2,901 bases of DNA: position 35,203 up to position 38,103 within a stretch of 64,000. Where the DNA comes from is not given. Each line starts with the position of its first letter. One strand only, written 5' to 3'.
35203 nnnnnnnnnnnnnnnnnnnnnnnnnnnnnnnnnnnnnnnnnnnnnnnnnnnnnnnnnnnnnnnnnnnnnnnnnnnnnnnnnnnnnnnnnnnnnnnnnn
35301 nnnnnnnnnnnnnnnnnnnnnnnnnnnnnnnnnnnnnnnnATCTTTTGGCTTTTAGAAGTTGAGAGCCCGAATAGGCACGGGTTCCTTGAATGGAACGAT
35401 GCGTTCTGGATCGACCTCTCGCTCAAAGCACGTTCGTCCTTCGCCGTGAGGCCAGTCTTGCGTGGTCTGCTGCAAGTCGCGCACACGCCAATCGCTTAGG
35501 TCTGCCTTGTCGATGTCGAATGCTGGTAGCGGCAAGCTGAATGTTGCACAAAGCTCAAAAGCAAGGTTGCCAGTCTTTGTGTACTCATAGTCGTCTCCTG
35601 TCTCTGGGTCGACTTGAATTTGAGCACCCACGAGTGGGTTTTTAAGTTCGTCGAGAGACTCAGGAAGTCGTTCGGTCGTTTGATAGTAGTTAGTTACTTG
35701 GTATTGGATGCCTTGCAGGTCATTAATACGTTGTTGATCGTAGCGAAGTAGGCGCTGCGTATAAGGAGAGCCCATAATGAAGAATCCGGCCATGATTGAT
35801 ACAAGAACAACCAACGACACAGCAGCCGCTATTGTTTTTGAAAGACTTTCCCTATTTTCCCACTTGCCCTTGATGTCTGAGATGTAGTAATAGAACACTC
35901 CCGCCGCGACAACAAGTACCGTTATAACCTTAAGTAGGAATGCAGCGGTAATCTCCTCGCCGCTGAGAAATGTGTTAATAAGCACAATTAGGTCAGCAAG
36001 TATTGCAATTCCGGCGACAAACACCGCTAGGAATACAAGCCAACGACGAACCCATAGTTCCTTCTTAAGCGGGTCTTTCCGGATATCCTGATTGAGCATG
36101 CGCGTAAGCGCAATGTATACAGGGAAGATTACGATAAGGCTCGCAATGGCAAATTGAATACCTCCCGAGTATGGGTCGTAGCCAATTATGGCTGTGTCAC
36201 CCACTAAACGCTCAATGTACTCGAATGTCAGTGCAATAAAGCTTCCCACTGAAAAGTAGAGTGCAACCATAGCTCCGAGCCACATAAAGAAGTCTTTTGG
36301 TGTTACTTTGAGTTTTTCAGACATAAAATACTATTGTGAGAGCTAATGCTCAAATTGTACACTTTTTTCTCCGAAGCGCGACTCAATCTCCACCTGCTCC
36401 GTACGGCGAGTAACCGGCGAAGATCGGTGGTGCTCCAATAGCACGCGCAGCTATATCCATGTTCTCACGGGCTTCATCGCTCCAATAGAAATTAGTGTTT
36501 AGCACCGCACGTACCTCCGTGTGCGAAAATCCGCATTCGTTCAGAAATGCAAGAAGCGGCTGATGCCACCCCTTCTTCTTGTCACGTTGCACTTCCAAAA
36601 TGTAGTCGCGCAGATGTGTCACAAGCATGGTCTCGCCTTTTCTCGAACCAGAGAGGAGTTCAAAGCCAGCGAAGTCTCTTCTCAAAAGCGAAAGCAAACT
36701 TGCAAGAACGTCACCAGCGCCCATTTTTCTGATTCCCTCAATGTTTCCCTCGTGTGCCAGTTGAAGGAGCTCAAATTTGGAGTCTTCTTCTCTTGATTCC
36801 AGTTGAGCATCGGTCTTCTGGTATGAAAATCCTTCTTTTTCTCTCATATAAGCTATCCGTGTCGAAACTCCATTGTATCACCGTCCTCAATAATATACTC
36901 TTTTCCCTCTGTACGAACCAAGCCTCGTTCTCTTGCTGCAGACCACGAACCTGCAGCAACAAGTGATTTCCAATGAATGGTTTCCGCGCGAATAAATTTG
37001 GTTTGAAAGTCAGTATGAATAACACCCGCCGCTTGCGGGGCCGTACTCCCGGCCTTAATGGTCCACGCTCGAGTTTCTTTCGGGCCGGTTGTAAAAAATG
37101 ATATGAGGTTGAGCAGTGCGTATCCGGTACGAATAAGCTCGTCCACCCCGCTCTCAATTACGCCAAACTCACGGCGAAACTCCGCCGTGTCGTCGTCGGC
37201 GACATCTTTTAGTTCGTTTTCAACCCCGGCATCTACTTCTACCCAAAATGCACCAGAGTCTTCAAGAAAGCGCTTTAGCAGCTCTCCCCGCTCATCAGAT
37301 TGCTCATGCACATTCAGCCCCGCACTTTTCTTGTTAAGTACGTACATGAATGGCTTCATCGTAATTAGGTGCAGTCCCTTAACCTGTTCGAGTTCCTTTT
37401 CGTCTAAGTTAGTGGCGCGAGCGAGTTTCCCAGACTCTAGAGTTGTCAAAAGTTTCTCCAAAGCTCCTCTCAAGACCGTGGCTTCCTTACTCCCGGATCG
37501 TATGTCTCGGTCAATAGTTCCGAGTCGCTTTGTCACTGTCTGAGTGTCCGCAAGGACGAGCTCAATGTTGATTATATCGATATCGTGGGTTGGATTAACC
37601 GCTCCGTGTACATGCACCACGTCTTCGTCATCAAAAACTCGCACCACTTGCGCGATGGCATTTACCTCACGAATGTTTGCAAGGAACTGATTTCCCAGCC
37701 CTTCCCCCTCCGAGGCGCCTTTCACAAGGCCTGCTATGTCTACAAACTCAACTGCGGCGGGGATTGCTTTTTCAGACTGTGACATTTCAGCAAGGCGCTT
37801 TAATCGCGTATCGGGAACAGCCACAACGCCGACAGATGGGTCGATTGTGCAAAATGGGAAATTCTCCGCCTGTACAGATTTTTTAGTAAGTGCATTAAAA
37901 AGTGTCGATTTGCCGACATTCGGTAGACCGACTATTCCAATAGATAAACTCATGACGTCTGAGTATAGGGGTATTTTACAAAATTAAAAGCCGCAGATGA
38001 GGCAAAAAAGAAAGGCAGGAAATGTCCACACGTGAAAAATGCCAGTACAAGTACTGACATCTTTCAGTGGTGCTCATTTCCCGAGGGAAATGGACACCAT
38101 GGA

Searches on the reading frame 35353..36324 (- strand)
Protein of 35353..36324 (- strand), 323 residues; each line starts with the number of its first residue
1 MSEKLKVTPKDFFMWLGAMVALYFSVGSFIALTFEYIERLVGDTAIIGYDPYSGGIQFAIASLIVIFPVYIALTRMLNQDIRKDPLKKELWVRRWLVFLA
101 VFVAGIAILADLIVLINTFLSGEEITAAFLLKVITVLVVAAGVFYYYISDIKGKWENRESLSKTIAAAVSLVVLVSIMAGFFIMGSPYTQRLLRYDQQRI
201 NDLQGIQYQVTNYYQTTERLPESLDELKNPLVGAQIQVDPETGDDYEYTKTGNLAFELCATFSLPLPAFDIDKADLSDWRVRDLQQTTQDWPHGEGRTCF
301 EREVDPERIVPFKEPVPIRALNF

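Call 61: search_protein_families(library=pfam, proteins=[window:35353-36324:-], max_evalue=0.001)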
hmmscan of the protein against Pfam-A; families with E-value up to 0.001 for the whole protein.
window:35353-36324:- (323 aa): 1 family
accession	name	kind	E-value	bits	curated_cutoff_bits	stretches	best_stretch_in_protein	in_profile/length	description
PF18920.5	DUF5671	-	8.3e-15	55.3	28.4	1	12-141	2-126/132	Domain of unknown function (DUF5671)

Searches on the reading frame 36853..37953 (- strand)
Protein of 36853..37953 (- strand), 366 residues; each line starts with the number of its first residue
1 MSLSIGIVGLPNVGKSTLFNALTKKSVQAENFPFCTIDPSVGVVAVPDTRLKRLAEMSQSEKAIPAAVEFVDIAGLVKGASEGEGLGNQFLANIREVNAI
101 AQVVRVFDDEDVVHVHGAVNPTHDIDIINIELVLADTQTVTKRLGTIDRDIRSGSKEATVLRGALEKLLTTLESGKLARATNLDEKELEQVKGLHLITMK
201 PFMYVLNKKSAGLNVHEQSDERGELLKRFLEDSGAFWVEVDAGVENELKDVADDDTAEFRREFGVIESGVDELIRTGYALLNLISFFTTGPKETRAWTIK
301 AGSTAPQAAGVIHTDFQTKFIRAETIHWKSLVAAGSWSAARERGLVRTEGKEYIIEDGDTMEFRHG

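Call 61: search_protein_families(library=pfam, proteins=[window:36853-37953:-], max_evalue=0.001)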
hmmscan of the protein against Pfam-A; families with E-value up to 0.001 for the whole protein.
window:36853-37953:- (366 aa): 3 families
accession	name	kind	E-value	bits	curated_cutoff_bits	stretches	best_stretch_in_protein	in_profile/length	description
PF06071.19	YchF-GTPase_C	-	2.6e-35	120.9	27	1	283-365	1-83/84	Protein of unknown function (DUF933)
PF01926.29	MMR_HSR1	-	2e-21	76.6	21.9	1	5-107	2-85/113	50S ribosome-binding GTPase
PF02421.24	FeoB_N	-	3.1e-08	33.7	27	1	5-48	3-46/156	Ferrous iron transport protein B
